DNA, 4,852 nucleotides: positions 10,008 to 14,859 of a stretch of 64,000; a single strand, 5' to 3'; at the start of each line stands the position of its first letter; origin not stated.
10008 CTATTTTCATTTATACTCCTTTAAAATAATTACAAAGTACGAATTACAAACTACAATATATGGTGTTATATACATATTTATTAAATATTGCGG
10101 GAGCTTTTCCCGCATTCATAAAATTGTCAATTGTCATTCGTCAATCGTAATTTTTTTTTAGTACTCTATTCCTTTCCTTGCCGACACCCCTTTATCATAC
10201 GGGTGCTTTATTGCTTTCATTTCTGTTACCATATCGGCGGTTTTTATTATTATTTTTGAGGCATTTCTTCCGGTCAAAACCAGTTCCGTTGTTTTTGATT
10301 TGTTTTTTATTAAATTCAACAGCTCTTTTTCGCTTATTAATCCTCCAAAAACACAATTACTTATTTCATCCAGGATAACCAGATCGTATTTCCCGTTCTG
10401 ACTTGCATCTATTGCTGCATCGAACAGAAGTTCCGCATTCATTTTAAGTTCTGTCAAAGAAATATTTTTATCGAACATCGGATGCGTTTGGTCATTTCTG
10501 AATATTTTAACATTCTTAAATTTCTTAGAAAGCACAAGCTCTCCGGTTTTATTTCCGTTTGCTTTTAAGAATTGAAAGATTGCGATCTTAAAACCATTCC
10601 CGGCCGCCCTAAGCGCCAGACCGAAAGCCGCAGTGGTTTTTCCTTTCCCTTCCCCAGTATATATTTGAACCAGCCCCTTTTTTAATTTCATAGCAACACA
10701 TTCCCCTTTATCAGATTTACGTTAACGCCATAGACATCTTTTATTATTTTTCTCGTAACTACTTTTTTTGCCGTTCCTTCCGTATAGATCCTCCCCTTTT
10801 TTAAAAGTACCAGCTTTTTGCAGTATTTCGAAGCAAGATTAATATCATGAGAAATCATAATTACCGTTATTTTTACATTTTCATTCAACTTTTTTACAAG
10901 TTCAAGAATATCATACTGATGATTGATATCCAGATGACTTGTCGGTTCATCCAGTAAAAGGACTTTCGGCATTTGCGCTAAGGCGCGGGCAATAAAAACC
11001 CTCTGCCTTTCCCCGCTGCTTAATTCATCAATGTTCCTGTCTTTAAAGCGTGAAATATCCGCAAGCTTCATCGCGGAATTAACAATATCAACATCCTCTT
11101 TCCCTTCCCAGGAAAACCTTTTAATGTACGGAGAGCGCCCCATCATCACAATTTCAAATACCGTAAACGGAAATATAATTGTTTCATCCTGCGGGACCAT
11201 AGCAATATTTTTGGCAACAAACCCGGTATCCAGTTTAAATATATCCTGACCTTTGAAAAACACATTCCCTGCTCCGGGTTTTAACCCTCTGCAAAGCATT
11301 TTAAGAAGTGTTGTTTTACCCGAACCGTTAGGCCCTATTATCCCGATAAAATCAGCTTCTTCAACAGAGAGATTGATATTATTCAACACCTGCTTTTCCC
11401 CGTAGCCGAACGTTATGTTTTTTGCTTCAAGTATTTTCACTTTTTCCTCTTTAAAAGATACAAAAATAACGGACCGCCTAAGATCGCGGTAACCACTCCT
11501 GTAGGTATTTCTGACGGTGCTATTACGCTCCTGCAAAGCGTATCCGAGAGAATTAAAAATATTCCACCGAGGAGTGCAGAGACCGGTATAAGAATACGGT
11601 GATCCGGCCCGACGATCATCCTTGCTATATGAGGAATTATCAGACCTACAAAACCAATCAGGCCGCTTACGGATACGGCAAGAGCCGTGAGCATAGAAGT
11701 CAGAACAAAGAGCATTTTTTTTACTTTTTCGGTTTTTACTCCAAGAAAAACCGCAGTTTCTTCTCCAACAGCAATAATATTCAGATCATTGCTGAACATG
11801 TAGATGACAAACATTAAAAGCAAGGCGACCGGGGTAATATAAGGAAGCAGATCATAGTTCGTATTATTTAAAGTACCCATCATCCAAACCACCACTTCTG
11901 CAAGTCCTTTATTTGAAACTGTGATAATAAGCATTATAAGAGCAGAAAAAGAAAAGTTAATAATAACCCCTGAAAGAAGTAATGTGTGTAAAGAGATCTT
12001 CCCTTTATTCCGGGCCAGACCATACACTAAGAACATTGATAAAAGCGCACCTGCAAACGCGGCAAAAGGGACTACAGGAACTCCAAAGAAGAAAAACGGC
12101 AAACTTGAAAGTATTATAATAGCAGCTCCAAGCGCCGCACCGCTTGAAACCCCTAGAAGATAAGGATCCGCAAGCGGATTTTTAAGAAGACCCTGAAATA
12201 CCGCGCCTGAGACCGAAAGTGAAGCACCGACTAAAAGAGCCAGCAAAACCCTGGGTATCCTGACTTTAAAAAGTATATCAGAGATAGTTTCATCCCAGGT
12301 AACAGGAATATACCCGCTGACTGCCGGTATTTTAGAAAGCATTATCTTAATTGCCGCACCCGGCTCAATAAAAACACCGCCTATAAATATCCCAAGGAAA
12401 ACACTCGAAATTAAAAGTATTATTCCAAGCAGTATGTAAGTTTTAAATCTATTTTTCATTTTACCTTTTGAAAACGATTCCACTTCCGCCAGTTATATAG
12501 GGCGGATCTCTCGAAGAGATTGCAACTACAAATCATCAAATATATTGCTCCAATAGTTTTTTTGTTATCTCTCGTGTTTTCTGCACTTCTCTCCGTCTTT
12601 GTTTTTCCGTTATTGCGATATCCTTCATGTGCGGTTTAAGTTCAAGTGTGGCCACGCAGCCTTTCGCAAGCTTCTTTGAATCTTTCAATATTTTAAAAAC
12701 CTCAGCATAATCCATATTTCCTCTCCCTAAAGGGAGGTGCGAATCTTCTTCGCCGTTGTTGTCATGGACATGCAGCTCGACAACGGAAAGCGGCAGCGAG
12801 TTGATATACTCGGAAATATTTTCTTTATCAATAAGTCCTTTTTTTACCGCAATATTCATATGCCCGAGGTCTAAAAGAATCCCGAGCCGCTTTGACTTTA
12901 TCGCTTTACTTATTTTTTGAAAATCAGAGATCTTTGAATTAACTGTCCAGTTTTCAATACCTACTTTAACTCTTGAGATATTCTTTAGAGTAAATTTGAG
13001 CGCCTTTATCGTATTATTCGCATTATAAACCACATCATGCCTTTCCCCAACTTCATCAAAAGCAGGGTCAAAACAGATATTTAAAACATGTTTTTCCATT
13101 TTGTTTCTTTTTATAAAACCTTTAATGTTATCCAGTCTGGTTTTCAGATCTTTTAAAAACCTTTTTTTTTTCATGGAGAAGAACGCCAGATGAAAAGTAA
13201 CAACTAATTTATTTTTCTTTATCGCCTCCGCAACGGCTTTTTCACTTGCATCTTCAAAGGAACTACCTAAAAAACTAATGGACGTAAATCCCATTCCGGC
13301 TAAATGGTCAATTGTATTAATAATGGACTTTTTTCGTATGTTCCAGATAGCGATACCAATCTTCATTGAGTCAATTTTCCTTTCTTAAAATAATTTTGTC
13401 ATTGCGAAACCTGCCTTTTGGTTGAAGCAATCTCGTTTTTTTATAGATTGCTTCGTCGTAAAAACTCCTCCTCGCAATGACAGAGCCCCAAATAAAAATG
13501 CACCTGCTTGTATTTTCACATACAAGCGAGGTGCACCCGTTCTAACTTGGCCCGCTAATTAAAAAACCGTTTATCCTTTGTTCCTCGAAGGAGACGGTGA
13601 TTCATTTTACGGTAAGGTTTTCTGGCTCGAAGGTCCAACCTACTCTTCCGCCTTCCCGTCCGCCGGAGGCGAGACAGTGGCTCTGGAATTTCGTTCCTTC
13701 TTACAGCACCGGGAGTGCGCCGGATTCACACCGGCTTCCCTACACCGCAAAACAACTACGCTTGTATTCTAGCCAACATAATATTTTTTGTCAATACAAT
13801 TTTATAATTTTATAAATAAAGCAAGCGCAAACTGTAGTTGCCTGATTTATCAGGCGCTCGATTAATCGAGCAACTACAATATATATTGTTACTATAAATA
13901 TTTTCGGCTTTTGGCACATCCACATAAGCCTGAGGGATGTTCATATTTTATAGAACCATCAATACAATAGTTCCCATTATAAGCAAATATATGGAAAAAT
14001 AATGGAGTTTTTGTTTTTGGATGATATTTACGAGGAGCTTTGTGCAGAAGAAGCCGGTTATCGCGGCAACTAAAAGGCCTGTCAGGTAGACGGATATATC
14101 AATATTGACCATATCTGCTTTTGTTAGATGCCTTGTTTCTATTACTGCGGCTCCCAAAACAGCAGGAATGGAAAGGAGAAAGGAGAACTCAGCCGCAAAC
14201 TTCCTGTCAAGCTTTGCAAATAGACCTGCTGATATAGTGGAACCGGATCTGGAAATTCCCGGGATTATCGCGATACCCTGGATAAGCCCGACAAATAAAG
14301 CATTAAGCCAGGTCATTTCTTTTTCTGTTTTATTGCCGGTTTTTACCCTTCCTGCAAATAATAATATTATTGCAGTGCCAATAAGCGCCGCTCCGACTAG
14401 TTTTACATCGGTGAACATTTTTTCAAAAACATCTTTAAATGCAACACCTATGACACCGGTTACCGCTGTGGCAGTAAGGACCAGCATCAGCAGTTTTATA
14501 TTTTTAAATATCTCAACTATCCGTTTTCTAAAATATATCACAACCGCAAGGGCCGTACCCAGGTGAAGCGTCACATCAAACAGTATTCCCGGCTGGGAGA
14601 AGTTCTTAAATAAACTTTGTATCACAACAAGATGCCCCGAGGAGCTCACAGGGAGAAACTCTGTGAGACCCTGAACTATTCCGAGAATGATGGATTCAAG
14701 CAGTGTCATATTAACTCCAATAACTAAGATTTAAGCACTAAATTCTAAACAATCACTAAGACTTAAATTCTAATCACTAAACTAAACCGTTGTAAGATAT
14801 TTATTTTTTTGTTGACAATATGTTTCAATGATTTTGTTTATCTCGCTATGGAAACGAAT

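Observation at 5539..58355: Intergenic spacers are built from phased, degenerate heptanucleotide word arrays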

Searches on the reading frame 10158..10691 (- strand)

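Call 6: search_protein_families(library=pfam, proteins=[window:10158-10691:-])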
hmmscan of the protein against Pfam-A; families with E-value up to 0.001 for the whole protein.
window:10158-10691:- (177 aa): 1 family
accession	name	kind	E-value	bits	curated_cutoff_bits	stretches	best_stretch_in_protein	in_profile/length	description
PF02572.21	CobA_CobO_BtuR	-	7.9e-57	192.6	25.7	1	4-177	1-172/172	ATP:corrinoid adenosyltransferase BtuR/CobO/CobP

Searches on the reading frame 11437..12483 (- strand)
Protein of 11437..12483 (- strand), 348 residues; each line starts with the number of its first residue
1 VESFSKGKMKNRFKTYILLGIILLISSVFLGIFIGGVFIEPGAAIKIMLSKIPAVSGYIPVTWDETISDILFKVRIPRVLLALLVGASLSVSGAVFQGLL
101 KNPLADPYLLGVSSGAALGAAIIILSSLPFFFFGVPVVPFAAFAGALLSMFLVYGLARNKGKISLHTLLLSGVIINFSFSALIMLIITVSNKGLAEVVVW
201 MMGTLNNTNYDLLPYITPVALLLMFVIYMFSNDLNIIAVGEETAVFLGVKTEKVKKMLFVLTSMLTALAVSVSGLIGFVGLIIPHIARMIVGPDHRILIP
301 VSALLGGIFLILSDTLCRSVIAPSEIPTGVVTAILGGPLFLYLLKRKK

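Call 6: search_protein_families(library=pfam, proteins=[window:11437-12483:-])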
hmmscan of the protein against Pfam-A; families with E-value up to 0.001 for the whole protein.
window:11437-12483:- (348 aa): 2 families
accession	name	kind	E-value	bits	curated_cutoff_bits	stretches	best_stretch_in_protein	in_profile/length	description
PF01032.23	FecCD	-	1e-95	320.8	26.5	1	23-346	1-311/311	FecCD transport family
PF00950.22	ABC-3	-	7.3e-05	22.9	20.1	1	131-341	50-252/258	ABC 3 transport family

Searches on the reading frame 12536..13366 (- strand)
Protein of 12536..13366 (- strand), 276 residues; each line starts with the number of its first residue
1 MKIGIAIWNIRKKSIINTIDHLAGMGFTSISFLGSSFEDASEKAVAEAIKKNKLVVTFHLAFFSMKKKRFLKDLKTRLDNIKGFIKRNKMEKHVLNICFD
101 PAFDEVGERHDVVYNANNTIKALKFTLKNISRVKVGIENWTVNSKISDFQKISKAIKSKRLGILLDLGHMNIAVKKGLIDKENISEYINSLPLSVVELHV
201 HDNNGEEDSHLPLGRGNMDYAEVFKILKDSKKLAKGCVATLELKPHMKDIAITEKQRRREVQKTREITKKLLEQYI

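Call 6: search_protein_families(library=pfam, proteins=[window:12536-13366:-])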
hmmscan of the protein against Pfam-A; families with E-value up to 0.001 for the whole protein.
window:12536-13366:- (276 aa): 1 family
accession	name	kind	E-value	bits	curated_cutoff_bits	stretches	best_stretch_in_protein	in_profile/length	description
PF01261.30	AP_endonuc_2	-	1.3e-17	64.8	31.1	1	20-247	2-233/249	Xylose isomerase-like TIM barrel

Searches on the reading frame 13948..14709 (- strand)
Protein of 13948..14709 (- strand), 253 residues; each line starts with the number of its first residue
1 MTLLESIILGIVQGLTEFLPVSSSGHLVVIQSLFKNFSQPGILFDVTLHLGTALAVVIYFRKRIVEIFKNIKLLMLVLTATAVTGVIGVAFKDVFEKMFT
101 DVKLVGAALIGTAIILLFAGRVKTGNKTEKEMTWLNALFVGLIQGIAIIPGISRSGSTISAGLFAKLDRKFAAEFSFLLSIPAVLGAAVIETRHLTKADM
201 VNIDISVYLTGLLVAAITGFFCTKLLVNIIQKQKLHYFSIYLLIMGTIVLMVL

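Call 6: search_protein_families(library=pfam, proteins=[window:13948-14709:-])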
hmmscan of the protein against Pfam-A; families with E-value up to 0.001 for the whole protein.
window:13948-14709:- (253 aa): 1 family
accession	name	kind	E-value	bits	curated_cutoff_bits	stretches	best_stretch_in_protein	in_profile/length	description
PF02673.24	BacA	-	3.4e-76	256.8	33.4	1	7-247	2-256/257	Bacitracin resistance protein BacA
